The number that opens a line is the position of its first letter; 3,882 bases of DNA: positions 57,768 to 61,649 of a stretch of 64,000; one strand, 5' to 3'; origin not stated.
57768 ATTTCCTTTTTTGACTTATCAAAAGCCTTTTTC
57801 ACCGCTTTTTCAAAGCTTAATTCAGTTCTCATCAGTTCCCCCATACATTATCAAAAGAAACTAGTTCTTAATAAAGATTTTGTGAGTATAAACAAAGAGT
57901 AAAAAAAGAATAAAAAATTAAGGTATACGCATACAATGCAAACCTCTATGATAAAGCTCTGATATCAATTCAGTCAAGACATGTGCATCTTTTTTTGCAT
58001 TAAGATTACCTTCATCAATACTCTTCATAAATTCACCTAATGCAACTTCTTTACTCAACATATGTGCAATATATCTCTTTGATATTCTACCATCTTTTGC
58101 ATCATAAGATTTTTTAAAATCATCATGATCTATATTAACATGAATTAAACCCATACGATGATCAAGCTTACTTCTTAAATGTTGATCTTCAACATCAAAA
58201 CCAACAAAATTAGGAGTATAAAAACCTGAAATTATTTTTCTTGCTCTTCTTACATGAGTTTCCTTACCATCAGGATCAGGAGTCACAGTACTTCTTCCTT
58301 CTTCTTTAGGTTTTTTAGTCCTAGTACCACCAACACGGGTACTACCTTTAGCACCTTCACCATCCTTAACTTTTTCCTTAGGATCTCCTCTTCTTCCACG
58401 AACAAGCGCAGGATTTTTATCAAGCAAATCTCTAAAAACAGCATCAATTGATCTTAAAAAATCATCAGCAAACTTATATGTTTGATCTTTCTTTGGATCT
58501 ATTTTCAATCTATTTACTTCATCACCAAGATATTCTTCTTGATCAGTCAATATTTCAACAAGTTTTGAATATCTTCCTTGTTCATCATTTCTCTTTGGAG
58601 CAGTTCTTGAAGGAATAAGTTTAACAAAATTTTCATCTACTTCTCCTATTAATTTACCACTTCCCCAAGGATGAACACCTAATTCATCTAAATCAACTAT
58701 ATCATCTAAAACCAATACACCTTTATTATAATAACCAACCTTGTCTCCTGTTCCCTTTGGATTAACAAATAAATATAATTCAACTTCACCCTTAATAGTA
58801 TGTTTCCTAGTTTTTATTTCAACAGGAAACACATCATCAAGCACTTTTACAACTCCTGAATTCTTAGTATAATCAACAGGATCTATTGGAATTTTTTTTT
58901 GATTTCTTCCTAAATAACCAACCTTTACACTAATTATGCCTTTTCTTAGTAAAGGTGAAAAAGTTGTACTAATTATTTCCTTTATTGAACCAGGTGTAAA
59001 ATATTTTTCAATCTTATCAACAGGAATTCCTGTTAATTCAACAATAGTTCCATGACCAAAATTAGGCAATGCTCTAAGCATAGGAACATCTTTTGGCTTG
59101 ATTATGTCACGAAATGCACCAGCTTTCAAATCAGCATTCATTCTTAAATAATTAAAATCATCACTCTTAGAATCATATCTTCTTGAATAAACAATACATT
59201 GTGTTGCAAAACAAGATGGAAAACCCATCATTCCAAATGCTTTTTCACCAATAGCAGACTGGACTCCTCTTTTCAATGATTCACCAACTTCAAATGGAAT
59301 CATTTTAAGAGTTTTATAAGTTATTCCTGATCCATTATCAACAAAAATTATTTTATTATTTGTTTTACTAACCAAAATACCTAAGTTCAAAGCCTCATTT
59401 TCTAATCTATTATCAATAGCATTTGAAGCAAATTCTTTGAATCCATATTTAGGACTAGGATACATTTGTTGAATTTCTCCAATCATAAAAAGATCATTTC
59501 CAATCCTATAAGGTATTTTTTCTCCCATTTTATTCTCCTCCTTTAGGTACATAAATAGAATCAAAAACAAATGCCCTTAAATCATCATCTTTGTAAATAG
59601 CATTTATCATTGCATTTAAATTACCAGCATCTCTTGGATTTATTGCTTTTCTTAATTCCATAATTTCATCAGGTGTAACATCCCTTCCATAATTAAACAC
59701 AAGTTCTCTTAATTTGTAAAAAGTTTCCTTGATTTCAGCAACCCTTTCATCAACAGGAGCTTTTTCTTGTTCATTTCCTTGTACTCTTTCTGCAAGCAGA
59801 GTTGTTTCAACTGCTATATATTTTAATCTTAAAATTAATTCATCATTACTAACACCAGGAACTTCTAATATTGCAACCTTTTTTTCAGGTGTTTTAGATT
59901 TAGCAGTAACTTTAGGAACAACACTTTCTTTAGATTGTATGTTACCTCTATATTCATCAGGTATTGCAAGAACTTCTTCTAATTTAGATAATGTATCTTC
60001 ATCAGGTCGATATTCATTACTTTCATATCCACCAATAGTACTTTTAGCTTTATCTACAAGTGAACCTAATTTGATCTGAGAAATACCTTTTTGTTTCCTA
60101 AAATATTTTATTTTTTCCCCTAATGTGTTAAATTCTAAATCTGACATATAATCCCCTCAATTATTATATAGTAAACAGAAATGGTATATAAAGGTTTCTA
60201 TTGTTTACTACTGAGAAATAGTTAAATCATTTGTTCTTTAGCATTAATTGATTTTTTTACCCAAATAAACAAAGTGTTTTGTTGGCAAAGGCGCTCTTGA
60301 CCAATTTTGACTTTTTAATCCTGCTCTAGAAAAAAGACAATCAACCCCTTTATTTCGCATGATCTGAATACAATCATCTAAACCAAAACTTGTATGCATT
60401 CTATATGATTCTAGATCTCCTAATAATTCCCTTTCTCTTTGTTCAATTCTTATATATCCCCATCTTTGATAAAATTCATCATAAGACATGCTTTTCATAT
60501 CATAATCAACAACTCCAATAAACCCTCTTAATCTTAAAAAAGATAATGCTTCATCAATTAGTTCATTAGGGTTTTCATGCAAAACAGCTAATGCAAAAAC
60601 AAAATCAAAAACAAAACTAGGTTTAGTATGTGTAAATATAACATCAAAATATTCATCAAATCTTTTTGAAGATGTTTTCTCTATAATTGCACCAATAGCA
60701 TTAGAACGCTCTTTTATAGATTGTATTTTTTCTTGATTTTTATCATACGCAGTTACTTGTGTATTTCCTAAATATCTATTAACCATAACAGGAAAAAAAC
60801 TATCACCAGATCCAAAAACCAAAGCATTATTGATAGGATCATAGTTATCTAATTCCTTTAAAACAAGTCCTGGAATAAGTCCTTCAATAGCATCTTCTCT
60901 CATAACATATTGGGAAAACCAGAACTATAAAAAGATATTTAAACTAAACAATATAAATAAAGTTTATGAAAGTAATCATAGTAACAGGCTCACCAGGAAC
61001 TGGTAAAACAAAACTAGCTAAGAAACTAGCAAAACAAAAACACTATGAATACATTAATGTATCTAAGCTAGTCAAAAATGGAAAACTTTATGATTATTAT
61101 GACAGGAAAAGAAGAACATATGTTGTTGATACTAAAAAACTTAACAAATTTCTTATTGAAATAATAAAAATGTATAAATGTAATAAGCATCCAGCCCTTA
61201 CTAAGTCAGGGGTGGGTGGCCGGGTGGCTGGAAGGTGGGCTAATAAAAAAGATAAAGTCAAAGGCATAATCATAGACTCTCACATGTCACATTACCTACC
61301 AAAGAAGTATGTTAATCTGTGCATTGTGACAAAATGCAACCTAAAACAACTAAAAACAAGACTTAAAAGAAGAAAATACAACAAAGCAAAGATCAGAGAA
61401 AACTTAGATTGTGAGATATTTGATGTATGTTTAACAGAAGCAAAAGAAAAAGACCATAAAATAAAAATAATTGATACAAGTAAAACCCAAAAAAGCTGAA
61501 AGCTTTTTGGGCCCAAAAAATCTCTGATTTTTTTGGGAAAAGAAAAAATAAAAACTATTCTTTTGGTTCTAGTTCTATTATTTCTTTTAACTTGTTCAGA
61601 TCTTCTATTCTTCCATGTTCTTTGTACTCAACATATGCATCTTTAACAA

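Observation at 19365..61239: Strand-polarised dispersed G-tract element with G-quadruplex-like architecture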

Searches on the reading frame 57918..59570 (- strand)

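Call 13: search_protein_families(library=pfam, proteins=[window:57918-59570:-], max_evalue=0.001)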
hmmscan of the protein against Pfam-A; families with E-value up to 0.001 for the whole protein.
window:57918-59570:- (550 aa): 1 family
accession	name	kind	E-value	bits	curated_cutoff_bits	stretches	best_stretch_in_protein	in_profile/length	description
PF13589.12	HATPase_c_3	-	0.0008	19.9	25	0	51-144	10-105/137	Histidine kinase-, DNA gyrase B-, and HSP90-like ATPase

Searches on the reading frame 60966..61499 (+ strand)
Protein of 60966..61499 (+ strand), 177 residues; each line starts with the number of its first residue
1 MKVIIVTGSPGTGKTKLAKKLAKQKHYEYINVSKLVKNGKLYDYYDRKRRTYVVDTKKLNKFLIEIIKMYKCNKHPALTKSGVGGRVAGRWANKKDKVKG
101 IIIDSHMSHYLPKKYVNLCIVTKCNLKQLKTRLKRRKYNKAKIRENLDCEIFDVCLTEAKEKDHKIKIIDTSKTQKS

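Call 13: search_protein_families(library=pfam, proteins=[window:60966-61499:+], max_evalue=0.001)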
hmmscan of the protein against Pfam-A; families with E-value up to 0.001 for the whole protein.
window:60966-61499:+ (177 aa): 9 families
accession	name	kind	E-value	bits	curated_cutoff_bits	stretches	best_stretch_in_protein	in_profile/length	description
PF13238.12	AAA_18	-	3.3e-24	86.2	29.4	1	4-153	1-128/128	AAA domain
PF13671.12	AAA_33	-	1.2e-06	29.3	27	1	3-70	1-66/143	AAA domain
PF13207.12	AAA_17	-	7.8e-06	26.7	27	1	7-67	1-65/136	AAA domain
PF20720.3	nSTAND3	-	2.2e-05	24.7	27.2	1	2-54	18-71/155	Novel STAND NTPase 3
PF00004.35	AAA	-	2.7e-05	25.1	21.2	1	4-52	1-38/131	ATPase family associated with various cellular activities (AAA)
PF13401.12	AAA_22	-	2.9e-05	24.8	27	1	3-84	7-72/130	AAA domain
PF09848.15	SLFN-g3_helicase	-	6.1e-05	22.9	24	1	2-104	2-86/354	Schlafen group 3, DNA/RNA helicase domain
PF00910.28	RNA_helicase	-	6.7e-05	23.8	21.5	1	4-78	1-83/105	RNA helicase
PF13521.12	AAA_28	-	0.00011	23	27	1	4-29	2-27/164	AAA domain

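Call 17: find_encoding_contigs(protein=window:60966-61499:+, flank=10000, max_places=10)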
Protein window:60966-61499:+ (177 aa): 12 contigs read that carry it; 10 places shown.
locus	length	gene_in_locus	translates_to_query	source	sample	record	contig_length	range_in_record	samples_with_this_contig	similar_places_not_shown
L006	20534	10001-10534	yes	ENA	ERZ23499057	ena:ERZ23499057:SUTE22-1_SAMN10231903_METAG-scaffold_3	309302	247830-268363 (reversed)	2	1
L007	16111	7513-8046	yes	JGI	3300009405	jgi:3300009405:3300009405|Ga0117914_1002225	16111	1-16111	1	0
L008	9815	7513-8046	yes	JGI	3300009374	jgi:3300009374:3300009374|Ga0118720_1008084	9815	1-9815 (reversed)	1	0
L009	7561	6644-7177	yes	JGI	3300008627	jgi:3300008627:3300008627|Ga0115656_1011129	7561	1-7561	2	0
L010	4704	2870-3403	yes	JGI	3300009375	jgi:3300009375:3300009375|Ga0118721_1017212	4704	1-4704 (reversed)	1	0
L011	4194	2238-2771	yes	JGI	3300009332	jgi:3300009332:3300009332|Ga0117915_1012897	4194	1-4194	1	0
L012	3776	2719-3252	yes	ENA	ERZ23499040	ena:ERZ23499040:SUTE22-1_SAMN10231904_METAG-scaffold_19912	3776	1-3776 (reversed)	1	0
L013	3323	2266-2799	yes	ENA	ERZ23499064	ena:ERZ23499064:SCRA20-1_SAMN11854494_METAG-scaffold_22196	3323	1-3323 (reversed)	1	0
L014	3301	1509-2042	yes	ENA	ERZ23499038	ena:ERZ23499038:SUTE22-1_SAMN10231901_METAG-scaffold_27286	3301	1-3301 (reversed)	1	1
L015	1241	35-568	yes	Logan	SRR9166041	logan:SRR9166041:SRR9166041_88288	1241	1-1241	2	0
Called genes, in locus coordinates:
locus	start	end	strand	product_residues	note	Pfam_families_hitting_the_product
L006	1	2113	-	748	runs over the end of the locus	PF01935:DUF87, PF05872:HerA_C (faint)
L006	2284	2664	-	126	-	-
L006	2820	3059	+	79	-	-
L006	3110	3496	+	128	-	PF04027:DUF371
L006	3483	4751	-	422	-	PF03448:MgtE_N, PF00571:CBS (weak), PF01769:MgtE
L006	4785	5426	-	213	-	PF00588:SpoU_methylase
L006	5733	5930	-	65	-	-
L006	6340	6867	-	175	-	-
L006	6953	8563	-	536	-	-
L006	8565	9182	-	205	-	PF01381:HTH_3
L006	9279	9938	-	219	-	-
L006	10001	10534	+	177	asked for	PF13238:AAA_18, PF13671:AAA_33 (faint), PF20720:nSTAND3 (faint), PF13207:AAA_17 (faint)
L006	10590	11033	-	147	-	-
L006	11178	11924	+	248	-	PF01978:TrmB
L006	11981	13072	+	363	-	PF08240:ADH_N, PF16912:Glu_dehyd_C, PF00107:ADH_zinc_N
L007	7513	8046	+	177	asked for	PF13238:AAA_18, PF13671:AAA_33 (faint), PF20720:nSTAND3 (faint), PF13207:AAA_17 (faint)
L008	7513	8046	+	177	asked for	PF13238:AAA_18, PF13671:AAA_33 (faint), PF20720:nSTAND3 (faint), PF13207:AAA_17 (faint)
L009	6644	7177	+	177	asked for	PF13238:AAA_18, PF13671:AAA_33 (faint), PF20720:nSTAND3 (faint), PF13207:AAA_17 (faint)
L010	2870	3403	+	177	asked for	PF13238:AAA_18, PF13671:AAA_33 (faint), PF20720:nSTAND3 (faint), PF13207:AAA_17 (faint)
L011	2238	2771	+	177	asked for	PF13238:AAA_18, PF13671:AAA_33 (faint), PF20720:nSTAND3 (faint), PF13207:AAA_17 (faint)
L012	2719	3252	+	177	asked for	PF13238:AAA_18, PF13671:AAA_33 (faint), PF20720:nSTAND3 (faint), PF13207:AAA_17 (faint)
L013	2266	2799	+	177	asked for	PF13238:AAA_18, PF13671:AAA_33 (faint), PF20720:nSTAND3 (faint), PF13207:AAA_17 (faint)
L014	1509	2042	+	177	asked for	PF13238:AAA_18, PF13671:AAA_33 (faint), PF20720:nSTAND3 (faint), PF13207:AAA_17 (faint)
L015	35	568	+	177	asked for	PF13238:AAA_18, PF13671:AAA_33 (faint), PF20720:nSTAND3 (faint), PF13207:AAA_17 (faint)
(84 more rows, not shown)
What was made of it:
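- Tried and rejected: Rejected because the copies are internal and identical in 12 contigs from different samples and assemblers (call 17), and they are conserved across species.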

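Call 21: find_homologous_proteins(query=window:60966-61499:+, max_evalue=0.00001)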
Query window:60966-61499:+ (177 aa): 1152 proteins with E <= 0.00001 among 1335 candidates; the best 120 are listed.
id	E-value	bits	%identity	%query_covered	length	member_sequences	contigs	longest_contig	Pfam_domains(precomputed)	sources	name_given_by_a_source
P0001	1.8e-99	348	95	100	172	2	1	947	PF13671.13,PF13238.13,PF20720.4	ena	-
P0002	4.7e-86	305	82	99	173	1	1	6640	PF13671.13,PF13207.13,PF13238.13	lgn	-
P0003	1.7e-70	254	73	100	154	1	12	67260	PF13521.13,PF13671.13,PF13207.13,PF13238.13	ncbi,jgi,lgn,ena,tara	tara:strand:- start:5440 stop:5904 length:465 start_codon:yes stop_codon:yes gene_type:complete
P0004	8.3e-70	252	72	98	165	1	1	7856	PF13521.13,PF13671.13,PF13207.13,PF00004.36,PF13238.13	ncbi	-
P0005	1.9e-69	251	72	99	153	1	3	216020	PF13671.13,PF13207.13,PF00004.36,PF13238.13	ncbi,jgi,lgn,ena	-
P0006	6.7e-65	236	70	99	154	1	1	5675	PF13207.13,PF13238.13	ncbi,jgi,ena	-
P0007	1.9e-52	195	59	98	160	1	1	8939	PF13521.13,PF13671.13,PF13207.13,PF00004.36,PF13238.13,PF09848.16,PF03215.22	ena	-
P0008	2.3e-52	195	58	99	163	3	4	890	PF13671.13,PF13207.13,PF00910.29,PF13189.13,PF00004.36,PF13238.13,PF20720.4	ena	-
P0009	3.2e-52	195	61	98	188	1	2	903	PF13521.13,PF13671.13,PF13207.13,PF13189.13,PF01202.29,PF13238.13,PF01712.26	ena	-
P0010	7.2e-52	194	58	98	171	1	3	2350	PF13207.13,PF13189.13,PF00004.36,PF01202.29,PF13238.13,PF20720.4,PF01712.26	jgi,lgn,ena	-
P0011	1.0e-51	193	60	98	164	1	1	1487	PF03266.22,PF13671.13,PF13189.13,PF08433.17,PF00004.36,PF10662.16,PF13238.13,PF07728.21,PF13479.13,PF13521.13,PF13207.13,PF01202.29,PF20720.4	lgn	-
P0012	1.4e-51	193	58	97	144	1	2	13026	PF13521.13,PF13671.13,PF13207.13,PF13238.13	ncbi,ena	-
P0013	1.4e-51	193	61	98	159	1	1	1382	PF13207.13,PF00910.29,PF13189.13,PF00004.36,PF13238.13,PF01712.26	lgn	-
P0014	2.2e-51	192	57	97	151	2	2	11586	PF13521.13,PF13671.13,PF13207.13,PF08433.17,PF13238.13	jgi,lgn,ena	-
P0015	2.2e-51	192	57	98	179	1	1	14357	PF13207.13,PF13189.13,PF10662.16,PF13238.13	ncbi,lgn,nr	ncbi:MAG: AAA family ATPase [Nanoarchaeota archaeon]|nr:AAA family ATPase [Nanoarchaeota archaeon]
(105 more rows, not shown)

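Call 23: find_encoding_contigs(protein=P0005, flank=10000, max_places=2)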
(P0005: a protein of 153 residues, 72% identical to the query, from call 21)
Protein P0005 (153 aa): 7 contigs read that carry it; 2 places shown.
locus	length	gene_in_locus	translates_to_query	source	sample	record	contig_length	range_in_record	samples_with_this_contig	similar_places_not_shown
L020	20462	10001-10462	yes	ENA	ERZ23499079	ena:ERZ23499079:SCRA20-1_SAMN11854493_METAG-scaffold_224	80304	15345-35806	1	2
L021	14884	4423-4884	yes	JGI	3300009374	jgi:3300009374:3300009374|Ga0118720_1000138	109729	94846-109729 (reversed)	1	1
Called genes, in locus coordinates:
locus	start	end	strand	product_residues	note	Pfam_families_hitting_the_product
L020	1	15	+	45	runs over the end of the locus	-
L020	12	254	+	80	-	-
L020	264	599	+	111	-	PF01920:Prefoldin_2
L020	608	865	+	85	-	PF03685:UPF0147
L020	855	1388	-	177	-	PF05552:MS_channel_1st_1 (weak), PF00924:MS_channel_2nd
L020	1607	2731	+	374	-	PF01926:MMR_HSR1, PF02421:FeoB_N, PF16897:MMR_HSR1_Xtn, PF02824:TGS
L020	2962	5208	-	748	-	PF01935:DUF87, PF05872:HerA_C (faint)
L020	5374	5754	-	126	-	-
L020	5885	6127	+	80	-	-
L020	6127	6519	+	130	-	PF04027:DUF371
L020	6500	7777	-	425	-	PF03448:MgtE_N, PF00571:CBS, PF01769:MgtE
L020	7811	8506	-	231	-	PF00588:SpoU_methylase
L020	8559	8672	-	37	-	-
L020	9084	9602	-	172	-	-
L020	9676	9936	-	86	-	-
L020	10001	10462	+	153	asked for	PF00004:AAA (weak), PF13238:AAA_18, PF13671:AAA_33 (faint), PF13207:AAA_17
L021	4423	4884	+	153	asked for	PF00004:AAA (weak), PF13238:AAA_18, PF13671:AAA_33 (faint), PF13207:AAA_17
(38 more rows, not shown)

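Call 24: find_encoding_contigs(protein=P0003, flank=10000, max_places=2)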
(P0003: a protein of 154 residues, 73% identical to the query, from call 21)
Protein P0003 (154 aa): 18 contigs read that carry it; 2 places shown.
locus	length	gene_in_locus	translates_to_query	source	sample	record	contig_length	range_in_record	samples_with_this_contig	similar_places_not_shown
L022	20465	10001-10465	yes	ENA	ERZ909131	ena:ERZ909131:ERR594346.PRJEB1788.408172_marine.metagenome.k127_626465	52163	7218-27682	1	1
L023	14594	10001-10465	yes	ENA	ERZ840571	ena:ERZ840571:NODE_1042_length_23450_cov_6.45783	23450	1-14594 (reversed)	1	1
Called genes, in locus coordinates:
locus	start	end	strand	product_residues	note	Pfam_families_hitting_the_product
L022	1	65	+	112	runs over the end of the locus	PF01920:Prefoldin_2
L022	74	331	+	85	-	PF03685:UPF0147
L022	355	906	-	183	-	PF00924:MS_channel_2nd (weak)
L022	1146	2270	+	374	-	PF00350:Dynamin_N (faint), PF01926:MMR_HSR1, PF02421:FeoB_N, PF16897:MMR_HSR1_Xtn, PF02824:TGS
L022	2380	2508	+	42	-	-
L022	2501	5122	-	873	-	-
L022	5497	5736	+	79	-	-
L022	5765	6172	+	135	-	PF04027:DUF371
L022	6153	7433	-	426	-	PF03448:MgtE_N, PF00571:CBS (faint), PF01769:MgtE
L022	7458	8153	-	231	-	PF00588:SpoU_methylase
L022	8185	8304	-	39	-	-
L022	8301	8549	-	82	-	-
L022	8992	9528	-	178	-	-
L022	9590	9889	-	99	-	-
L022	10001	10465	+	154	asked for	PF13238:AAA_18, PF13521:AAA_28 (faint), PF13671:AAA_33 (weak), PF13207:AAA_17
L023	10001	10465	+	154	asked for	PF13238:AAA_18, PF13521:AAA_28 (faint), PF13671:AAA_33 (weak), PF13207:AAA_17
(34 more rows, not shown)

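Call 25: find_encoding_contigs(protein=P0002, flank=10000, max_places=2)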
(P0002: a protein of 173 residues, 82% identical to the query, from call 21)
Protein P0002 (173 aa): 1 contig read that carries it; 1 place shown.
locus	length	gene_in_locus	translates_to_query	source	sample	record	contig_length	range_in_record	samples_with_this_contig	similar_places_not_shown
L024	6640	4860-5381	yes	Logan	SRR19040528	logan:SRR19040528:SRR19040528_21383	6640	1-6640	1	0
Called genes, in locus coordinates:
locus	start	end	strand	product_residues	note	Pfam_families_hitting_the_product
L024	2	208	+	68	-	?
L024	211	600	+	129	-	PF04027:DUF371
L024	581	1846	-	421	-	PF03448:MgtE_N, PF00571:CBS (weak), PF01769:MgtE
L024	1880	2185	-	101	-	-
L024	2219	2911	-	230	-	PF00588:SpoU_methylase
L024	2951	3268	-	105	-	-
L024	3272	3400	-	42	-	-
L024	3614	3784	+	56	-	-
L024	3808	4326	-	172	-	-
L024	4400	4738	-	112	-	-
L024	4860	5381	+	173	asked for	PF13238:AAA_18, PF13671:AAA_33 (faint), PF13207:AAA_17 (faint)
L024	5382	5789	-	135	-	-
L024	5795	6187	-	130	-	-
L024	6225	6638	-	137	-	?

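Call 72: find_encoding_contigs(protein=P0004, flank=10000, max_places=1)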
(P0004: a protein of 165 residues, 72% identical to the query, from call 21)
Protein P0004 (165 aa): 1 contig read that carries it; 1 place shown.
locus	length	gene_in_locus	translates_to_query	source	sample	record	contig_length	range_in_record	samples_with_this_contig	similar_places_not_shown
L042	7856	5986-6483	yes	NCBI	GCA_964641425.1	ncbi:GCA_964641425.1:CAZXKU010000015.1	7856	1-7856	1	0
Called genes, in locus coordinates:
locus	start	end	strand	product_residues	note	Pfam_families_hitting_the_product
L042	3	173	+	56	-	?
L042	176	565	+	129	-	PF04027:DUF371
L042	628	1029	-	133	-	PF10130:PIN_2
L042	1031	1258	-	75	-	PF26688:RHH_12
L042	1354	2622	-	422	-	PF03448:MgtE_N, PF00571:CBS, PF01769:MgtE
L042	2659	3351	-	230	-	PF00588:SpoU_methylase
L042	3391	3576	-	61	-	-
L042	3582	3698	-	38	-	-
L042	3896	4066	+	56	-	-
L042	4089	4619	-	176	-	-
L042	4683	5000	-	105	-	-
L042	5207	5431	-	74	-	-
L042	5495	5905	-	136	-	-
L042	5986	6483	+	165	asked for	PF00004:AAA (faint), PF13238:AAA_18, PF13521:AAA_28 (weak), PF13671:AAA_33 (faint), PF13207:AAA_17 (weak)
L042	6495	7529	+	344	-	-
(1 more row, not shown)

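Call 73: find_encoding_contigs(protein=P0006, flank=10000, max_places=1)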
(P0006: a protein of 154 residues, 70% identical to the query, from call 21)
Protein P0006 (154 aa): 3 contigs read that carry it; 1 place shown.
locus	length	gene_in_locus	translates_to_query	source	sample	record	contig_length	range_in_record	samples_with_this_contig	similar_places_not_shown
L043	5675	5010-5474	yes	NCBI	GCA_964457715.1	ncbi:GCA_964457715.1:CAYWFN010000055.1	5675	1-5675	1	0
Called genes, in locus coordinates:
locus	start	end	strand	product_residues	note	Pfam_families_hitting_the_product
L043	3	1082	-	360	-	?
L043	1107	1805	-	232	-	PF00588:SpoU_methylase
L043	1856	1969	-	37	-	-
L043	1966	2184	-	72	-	-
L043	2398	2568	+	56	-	PF09723:Zn_ribbon_8 (faint)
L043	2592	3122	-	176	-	-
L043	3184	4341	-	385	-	-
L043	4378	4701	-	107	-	PF02001:DUF134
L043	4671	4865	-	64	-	PF17253:DUF5320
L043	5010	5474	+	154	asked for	PF13238:AAA_18, PF13207:AAA_17 (weak)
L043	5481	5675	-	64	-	?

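Call 81: find_encoding_contigs(protein=P0001, flank=2000, max_places=2)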
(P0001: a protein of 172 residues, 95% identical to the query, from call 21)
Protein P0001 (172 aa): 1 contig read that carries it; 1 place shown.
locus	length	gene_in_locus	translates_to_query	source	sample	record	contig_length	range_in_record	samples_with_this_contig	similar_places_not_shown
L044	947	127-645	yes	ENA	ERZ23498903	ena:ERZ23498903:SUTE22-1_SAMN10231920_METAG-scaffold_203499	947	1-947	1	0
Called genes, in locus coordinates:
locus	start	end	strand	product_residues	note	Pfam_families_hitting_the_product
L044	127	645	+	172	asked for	PF13238:AAA_18, PF13671:AAA_33 (weak), PF20720:nSTAND3 (faint)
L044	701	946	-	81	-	?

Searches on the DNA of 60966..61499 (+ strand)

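Call 53: search_rna_families(sources=[L002, L006, L017, L018, L020, L022, L025, L026, L027], threshold=gathering)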
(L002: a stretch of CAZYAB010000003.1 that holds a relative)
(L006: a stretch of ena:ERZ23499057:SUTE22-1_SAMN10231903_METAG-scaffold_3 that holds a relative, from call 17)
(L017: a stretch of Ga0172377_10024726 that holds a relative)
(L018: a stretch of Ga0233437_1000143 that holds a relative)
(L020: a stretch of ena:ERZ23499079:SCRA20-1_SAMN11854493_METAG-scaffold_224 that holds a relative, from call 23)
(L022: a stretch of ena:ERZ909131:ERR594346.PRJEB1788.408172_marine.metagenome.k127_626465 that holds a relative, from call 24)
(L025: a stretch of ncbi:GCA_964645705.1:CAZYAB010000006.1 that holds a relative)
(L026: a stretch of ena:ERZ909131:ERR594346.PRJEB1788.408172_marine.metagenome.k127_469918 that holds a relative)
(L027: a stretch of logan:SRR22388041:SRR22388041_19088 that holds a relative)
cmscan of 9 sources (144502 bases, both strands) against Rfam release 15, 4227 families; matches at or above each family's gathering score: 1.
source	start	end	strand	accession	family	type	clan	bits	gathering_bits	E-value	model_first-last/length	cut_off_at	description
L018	9328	9401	-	RF00005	tRNA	Gene; tRNA;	CL00001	71.4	29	2.9e-13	1-71/71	no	tRNA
